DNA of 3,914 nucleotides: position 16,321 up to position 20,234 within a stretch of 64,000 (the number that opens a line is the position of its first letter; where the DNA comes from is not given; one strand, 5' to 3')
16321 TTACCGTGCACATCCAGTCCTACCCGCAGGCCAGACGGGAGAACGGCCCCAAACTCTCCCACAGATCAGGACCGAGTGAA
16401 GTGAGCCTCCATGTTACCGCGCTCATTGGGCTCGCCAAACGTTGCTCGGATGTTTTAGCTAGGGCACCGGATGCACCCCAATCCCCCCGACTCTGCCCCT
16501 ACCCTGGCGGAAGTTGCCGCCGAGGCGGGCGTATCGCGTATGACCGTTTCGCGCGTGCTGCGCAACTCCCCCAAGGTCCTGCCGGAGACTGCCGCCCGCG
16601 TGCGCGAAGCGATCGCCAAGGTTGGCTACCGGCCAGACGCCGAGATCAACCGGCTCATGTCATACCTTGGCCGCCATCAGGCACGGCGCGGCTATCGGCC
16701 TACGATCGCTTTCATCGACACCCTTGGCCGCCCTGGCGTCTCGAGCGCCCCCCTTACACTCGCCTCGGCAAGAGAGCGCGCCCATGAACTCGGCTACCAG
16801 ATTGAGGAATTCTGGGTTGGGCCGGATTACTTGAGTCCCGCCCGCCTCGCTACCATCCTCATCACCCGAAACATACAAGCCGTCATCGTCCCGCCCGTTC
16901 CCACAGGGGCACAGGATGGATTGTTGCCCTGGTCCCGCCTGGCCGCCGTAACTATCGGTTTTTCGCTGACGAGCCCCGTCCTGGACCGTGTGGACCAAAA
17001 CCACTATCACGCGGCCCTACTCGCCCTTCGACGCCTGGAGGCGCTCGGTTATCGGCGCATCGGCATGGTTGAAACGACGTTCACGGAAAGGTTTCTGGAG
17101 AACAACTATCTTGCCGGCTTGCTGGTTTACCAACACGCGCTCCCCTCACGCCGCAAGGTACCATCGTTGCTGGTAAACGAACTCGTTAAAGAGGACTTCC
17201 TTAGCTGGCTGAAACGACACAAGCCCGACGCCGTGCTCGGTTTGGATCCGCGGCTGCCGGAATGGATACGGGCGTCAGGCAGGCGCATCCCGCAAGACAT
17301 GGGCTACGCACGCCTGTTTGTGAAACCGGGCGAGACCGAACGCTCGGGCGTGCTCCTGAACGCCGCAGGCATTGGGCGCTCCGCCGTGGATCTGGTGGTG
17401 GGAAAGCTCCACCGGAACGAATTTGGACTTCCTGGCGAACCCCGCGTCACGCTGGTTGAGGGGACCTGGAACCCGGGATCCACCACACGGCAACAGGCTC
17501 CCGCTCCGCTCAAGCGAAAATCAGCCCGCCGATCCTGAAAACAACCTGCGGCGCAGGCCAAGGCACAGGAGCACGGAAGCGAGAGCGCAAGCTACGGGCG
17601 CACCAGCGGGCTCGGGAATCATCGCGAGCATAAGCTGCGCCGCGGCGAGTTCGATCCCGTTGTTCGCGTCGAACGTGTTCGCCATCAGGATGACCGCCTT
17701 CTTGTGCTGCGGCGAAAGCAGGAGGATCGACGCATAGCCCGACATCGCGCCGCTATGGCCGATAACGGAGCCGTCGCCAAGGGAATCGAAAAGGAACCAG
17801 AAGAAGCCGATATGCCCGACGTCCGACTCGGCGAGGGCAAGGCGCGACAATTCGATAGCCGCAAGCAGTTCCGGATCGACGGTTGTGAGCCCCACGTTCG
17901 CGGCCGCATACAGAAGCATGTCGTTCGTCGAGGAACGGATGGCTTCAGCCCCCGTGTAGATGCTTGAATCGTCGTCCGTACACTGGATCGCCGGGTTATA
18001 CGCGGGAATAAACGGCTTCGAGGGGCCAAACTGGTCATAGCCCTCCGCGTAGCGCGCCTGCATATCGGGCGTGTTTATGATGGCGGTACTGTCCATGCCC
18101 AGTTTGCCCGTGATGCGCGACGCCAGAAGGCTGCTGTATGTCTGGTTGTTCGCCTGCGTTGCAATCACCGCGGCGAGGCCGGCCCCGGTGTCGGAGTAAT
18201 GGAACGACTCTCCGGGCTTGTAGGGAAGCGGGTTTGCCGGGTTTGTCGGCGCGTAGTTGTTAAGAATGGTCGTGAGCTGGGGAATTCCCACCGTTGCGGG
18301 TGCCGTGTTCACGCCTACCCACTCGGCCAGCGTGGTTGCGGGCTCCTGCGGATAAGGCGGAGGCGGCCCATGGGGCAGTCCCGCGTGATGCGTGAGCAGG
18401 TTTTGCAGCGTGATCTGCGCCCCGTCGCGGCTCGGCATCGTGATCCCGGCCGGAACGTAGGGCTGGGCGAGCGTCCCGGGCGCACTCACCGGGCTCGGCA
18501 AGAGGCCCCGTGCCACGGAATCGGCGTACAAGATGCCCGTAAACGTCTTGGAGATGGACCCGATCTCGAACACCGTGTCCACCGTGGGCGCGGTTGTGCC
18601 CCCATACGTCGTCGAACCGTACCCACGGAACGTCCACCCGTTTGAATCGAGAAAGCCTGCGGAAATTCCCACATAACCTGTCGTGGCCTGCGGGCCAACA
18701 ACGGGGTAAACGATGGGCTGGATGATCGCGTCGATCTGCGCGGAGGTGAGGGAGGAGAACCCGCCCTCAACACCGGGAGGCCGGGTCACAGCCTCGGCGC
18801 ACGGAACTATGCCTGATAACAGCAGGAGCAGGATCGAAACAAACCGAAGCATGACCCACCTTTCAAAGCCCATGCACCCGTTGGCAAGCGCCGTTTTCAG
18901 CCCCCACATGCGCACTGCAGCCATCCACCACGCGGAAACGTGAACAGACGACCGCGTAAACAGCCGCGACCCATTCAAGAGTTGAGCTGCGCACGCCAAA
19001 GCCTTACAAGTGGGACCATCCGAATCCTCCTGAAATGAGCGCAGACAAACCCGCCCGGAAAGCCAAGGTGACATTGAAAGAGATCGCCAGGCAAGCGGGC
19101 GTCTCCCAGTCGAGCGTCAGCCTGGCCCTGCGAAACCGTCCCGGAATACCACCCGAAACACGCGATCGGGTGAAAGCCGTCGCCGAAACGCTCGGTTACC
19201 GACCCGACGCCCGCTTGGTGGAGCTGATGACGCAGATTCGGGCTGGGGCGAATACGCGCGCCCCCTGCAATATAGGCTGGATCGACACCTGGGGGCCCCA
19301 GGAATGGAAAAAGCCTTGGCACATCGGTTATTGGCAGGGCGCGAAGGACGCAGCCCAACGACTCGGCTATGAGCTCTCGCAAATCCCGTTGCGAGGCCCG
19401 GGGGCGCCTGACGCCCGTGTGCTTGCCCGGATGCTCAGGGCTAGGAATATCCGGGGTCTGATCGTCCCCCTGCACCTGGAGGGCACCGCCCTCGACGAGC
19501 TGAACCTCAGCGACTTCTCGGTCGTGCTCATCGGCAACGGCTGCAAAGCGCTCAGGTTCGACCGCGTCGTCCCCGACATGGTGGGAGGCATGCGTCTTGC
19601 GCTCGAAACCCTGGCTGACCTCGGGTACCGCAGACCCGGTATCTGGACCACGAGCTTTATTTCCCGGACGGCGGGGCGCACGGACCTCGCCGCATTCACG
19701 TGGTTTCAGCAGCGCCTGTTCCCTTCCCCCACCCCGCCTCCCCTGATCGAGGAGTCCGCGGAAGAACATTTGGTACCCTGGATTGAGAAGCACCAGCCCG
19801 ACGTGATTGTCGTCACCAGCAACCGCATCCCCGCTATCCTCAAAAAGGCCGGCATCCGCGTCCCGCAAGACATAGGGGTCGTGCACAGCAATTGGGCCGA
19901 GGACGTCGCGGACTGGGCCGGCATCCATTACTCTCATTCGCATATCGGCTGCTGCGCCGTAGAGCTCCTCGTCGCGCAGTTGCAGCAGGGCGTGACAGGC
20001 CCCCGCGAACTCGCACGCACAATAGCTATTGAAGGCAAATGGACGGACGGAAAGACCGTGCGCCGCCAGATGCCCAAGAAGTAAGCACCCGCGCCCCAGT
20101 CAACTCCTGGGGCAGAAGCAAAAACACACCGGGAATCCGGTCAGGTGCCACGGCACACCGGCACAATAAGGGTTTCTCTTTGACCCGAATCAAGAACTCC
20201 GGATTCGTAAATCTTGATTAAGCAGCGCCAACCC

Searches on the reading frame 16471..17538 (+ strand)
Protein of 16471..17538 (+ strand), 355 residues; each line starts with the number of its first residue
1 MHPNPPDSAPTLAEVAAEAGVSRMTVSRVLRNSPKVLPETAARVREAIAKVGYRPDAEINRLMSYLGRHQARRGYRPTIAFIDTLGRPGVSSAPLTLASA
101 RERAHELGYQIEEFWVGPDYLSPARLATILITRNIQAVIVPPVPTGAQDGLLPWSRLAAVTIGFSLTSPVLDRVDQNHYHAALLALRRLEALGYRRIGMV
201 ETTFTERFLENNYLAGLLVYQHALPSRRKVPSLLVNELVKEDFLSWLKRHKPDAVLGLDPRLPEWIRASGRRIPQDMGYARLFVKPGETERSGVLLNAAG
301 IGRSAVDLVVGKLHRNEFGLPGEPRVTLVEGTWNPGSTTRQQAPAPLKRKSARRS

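Call 39: search_protein_families(library=pfam, proteins=[window:16471-17538:+], max_evalue=0.0001)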
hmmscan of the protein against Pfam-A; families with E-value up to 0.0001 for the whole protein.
window:16471-17538:+ (355 aa): 2 families
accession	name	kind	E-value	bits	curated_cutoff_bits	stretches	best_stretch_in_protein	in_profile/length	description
PF00356.27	LacI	-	2.2e-16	59.8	27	1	11-56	1-46/46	Bacterial regulatory proteins, lacI family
PF13377.12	Peripla_BP_3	-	5.7e-05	23.7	26.5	0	187-328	2-156/167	Periplasmic binding protein-like domain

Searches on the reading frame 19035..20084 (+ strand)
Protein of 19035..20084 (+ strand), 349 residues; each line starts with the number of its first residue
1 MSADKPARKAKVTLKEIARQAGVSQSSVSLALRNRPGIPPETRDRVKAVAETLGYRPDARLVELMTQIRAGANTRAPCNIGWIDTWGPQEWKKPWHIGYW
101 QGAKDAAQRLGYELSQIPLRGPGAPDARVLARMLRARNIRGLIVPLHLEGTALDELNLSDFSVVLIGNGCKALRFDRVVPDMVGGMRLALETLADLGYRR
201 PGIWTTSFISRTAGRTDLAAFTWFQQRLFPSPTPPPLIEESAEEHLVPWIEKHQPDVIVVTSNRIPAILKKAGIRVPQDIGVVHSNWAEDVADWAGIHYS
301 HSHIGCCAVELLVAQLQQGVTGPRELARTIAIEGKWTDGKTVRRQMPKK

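Call 40: search_protein_families(library=pfam, proteins=[window:19035-20084:+], max_evalue=0.0001)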
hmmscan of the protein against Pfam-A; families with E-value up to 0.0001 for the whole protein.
window:19035-20084:+ (349 aa): 1 family
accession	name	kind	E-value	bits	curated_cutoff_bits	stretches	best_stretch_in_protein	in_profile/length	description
PF00356.27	LacI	-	1.6e-14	53.8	27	1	13-58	1-46/46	Bacterial regulatory proteins, lacI family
